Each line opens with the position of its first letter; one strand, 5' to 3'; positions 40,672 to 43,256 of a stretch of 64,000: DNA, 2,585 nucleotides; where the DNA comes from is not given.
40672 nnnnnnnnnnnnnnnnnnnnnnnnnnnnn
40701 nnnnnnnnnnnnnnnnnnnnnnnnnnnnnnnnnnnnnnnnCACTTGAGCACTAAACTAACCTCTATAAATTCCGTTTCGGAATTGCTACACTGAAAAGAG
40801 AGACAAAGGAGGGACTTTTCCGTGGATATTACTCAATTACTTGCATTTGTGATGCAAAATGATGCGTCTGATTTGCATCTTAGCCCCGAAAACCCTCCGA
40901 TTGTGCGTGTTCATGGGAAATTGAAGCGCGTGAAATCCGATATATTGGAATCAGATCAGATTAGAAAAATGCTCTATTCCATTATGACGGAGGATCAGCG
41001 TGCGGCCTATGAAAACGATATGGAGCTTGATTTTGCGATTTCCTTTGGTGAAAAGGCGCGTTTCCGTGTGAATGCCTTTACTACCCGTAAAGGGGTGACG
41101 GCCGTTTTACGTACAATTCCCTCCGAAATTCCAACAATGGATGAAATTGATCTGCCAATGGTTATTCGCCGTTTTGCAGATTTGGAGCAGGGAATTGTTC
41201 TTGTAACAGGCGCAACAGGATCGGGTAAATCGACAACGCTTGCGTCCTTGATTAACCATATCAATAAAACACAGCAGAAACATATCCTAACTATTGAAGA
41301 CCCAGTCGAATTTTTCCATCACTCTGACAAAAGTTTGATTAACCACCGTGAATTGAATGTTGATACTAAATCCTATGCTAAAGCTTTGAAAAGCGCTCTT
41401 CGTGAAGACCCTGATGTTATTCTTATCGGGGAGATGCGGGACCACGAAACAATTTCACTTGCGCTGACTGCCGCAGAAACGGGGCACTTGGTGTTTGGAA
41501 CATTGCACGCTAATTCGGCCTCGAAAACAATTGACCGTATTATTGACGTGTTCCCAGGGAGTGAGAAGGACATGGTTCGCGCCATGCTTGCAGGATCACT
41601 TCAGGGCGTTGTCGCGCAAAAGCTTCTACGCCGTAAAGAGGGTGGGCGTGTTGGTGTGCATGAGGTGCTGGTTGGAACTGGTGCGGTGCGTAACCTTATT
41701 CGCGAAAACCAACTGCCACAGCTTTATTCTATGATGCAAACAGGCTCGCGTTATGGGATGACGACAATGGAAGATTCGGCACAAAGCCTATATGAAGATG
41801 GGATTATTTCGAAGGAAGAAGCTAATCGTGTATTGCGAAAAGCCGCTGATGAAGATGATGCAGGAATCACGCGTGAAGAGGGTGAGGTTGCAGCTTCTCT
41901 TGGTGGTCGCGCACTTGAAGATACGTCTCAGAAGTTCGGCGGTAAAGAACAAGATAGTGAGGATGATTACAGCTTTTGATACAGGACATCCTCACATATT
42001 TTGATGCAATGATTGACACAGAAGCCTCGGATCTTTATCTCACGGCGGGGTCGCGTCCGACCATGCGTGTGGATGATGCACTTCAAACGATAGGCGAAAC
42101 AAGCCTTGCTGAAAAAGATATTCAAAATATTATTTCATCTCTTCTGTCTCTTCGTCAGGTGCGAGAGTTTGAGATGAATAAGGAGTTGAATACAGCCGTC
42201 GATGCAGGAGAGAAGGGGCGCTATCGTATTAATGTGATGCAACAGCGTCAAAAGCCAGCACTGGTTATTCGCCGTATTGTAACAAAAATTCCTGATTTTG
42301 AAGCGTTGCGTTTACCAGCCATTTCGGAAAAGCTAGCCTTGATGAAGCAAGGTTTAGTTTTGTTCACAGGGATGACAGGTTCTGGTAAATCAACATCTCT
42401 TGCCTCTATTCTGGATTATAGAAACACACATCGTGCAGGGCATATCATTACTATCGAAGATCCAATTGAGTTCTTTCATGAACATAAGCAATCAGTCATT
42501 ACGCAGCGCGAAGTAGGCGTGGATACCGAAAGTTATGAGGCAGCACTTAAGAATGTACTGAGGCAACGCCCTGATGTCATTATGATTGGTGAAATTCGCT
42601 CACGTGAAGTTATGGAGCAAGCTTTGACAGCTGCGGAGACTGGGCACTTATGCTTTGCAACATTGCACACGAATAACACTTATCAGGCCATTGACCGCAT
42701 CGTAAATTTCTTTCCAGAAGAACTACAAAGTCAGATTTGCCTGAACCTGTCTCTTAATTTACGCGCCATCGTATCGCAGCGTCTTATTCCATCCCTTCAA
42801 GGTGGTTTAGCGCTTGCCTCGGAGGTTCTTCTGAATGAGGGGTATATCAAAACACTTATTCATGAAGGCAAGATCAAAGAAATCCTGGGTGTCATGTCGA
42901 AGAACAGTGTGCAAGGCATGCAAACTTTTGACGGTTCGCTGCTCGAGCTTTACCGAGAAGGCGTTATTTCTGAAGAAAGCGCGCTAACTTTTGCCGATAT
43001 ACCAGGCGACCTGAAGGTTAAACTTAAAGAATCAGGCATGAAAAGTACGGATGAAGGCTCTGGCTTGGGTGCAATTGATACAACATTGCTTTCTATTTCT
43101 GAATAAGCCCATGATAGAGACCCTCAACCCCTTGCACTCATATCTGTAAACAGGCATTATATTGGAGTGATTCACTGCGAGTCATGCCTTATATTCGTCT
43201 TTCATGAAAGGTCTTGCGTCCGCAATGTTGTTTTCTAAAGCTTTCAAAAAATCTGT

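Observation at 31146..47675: Compact 14-gene type IV pilus cluster of mixed Pil/MSHA/Myxococcus-like composition in an apparently alphaproteobacterial backbone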

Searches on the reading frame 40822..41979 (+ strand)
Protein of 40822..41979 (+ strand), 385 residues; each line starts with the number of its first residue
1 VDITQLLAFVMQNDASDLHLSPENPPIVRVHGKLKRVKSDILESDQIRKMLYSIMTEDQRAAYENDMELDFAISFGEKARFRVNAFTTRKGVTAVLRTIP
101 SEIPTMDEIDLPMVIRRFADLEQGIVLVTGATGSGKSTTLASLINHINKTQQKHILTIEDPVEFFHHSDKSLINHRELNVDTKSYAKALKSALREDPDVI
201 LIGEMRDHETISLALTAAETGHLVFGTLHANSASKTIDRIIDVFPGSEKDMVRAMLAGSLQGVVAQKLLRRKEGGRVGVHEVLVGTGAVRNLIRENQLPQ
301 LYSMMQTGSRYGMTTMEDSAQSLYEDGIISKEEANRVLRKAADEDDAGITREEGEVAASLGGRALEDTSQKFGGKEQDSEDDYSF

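Call 4: search_protein_families(library=pfam, proteins=[window:40822-41979:+], max_evalue=0.01)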
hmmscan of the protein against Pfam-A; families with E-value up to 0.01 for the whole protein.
window:40822-41979:+ (385 aa): 21 families
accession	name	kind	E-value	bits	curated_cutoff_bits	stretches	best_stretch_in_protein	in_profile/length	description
PF00437.27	T2SSE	-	1.4e-53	182.4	24.9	1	3-296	12-333/370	Type II/IV secretion system protein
PF13401.12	AAA_22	-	5.5e-05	23.9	27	1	122-175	4-41/130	AAA domain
PF25199.1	nSTAND_NTPase5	-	0.00012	22.4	34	1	122-208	40-135/145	Novel STAND NTPase 5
PF13191.12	AAA_16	-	0.00016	22.7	32.6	1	122-154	23-52/167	AAA ATPase domain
PF20720.3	nSTAND3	-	0.00021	21.4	27.2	1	122-169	16-62/155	Novel STAND NTPase 3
PF01580.24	FtsK_SpoIIIE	-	0.00042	20.3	24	1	124-145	40-61/221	FtsK/SpoIIIE family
PF12775.13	AAA_7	-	0.00061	19.8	25.8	1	103-153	14-63/181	P-loop containing dynein motor region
PF01935.23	DUF87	-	0.00065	20.3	23.2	1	127-156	27-56/220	Helicase HerA, central domain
PF13173.12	AAA_14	-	0.00076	19.9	27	1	124-208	3-74/129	AAA domain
PF04851.21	ResIII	-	0.001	19.4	22.5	1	123-169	23-70/164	Type III restriction enzyme, res subunit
PF10412.15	TrwB_AAD_bind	-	0.0011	18.4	20.5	1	120-155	12-47/387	Type IV secretion-system coupling protein DNA-binding domain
PF13245.12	AAA_19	-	0.0015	19.1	25.1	1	120-153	8-41/134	AAA domain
PF13555.12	AAA_29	-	0.0016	18.6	27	1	123-140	22-39/61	P-loop containing region of AAA domain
PF13604.12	AAA_30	-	0.002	18.3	27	0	115-150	10-45/191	AAA domain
PF24883.2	NPHP3_N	-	0.0021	18.7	24.8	1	122-171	21-64/164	Nephrocystin 3, N-terminal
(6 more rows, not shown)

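Call 6: search_protein_families(library=ncbifam, proteins=[window:40822-41979:+], max_evalue=0.01)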
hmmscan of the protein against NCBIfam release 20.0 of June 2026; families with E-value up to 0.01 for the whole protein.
window:40822-41979:+ (385 aa): 26 families (the best 25 are shown)
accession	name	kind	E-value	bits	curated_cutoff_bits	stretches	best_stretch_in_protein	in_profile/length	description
TIGR01420.1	pilT_fam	subfamily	1.5e-139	465.1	319.1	1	3-339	2-339/343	PilT/PilU family type 4a pilus ATPase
TIGR02525.1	plasmid_TraJ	equivalog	5.2e-55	186.9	368.3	1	4-338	13-367/372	plasmid transfer ATPase TraJ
TIGR02533.1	type_II_gspE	equivalog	2.5e-48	165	630.25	2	5-271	115-381/486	type II secretion system ATPase GspE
TIGR02524.1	dot_icm_DotB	equivalog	3.9e-47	161.2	463.3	1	3-331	6-347/358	Dot/Icm type IV secretion system ATPase DotB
NF007755.0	PRK10436.1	equivalog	1.6e-46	158.9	617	1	3-271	89-357/465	type II secretion system protein GspE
TIGR02538.1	type_IV_pilB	equivalog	4.1e-45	154.4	675.65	1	3-271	185-454/564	type IV-A pilus assembly ATPase PilB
NF041000.1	ATPase_ComGA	equivalog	3.2e-42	144.4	300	1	5-270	2-266/267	competence type IV pilus ATPase ComGA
NF053534.1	T4PilAsmATPsTfpB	equivalog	2.9e-36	125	850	1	6-271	208-474/584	type IV pilus assembly ATPase TfpB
TIGR02782.1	TrbB_P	equivalog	2.5e-20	73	304.55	1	126-276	139-285/303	P-type conjugative transfer ATPase TrbB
TIGR03819.1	heli_sec_ATPase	hypoth_equivalog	6.1e-19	68.4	373.15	1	88-282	136-338/340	TadA family conjugal transfer-associated ATPase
NF058587.1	archaellum_moto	equivalog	1e-18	67.4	550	1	122-240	273-393/527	archaellum flagellar ATPase motor FlaI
TIGR02788.1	VirB11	equivalog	2.8e-18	66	249.95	1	123-247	144-269/308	P-type DNA transfer ATPase VirB11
NF010469.0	PRK13894.1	subfamily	1e-15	57.9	508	1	125-242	151-266/320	conjugal transfer ATPase TrbB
NF010407.0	PRK13833.1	subfamily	1.5e-14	54.1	499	1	114-265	136-284/323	conjugal transfer protein TrbB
NF010425.0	PRK13851.1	equivalog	7.2e-10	38.3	461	1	124-242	163-282/344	type IV secretion system protein VirB11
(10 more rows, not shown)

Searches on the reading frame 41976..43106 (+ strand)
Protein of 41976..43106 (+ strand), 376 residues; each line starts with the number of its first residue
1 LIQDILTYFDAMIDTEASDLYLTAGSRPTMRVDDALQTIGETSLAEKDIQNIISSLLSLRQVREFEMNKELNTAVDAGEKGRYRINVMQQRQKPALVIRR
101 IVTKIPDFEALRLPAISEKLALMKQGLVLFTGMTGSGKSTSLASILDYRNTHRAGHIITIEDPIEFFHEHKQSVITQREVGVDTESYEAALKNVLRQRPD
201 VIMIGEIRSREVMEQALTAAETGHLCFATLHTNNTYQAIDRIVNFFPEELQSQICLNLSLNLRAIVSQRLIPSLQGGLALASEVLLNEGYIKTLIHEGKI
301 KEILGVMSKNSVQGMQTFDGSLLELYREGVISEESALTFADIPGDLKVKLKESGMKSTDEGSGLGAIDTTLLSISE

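Call 4: search_protein_families(library=pfam, proteins=[window:41976-43106:+], max_evalue=0.01)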
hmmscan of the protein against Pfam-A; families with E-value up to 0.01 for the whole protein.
window:41976-43106:+ (376 aa): 3 families
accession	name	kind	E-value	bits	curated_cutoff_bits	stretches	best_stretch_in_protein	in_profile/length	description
PF00437.27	T2SSE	-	9.7e-44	149.9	24.9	1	11-274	18-281/370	Type II/IV secretion system protein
PF00005.33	ABC_tran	-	0.0075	17.3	25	0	122-186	8-67/137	ABC transporter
PF13555.12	AAA_29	-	0.009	16.2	27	0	122-142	19-39/61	P-loop containing region of AAA domain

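Call 6: search_protein_families(library=ncbifam, proteins=[window:41976-43106:+], max_evalue=0.01)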
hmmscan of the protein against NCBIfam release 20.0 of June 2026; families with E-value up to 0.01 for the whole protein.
window:41976-43106:+ (376 aa): 18 families
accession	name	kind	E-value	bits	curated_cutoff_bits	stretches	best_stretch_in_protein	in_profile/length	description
TIGR01420.1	pilT_fam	subfamily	3.5e-125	417.8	319.1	1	8-342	5-340/343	PilT/PilU family type 4a pilus ATPase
TIGR02525.1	plasmid_TraJ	equivalog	1.7e-42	145.8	368.3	1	65-336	84-363/372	plasmid transfer ATPase TraJ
NF041000.1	ATPase_ComGA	equivalog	1.2e-40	139.2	300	1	10-272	5-266/267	competence type IV pilus ATPase ComGA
TIGR02524.1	dot_icm_DotB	equivalog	2.6e-36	125.6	463.3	1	3-334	7-348/358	Dot/Icm type IV secretion system ATPase DotB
TIGR02538.1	type_IV_pilB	equivalog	3.5e-33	115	675.65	1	125-271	316-452/564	type IV-A pilus assembly ATPase PilB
TIGR02533.1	type_II_gspE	equivalog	1.4e-32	113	630.25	1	119-272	237-380/486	type II secretion system ATPase GspE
NF007755.0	PRK10436.1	equivalog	2.3e-31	108.9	617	1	12-272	96-356/465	type II secretion system protein GspE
NF053534.1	T4PilAsmATPsTfpB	equivalog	1.2e-27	96.6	850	1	119-245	330-452/584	type IV pilus assembly ATPase TfpB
NF058587.1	archaellum_moto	equivalog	1.3e-16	60.4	550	1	123-243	273-394/527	archaellum flagellar ATPase motor FlaI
TIGR02788.1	VirB11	equivalog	1.9e-16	60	249.95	1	119-248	138-268/308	P-type DNA transfer ATPase VirB11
TIGR03819.1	heli_sec_ATPase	hypoth_equivalog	6e-16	58.5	373.15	1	125-238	178-293/340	TadA family conjugal transfer-associated ATPase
TIGR02782.1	TrbB_P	equivalog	3.7e-15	56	304.55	1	127-248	138-258/303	P-type conjugative transfer ATPase TrbB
NF010469.0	PRK13894.1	subfamily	4.3e-13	49.3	508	1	124-244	148-266/320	conjugal transfer ATPase TrbB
NF053672.1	bindosome_BasE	exception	3.5e-12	45.8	1000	1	86-255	234-401/512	bindosome assembly system ATPase subunit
NF010425.0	PRK13851.1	equivalog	2.5e-09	36.5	461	1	123-244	160-282/344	type IV secretion system protein VirB11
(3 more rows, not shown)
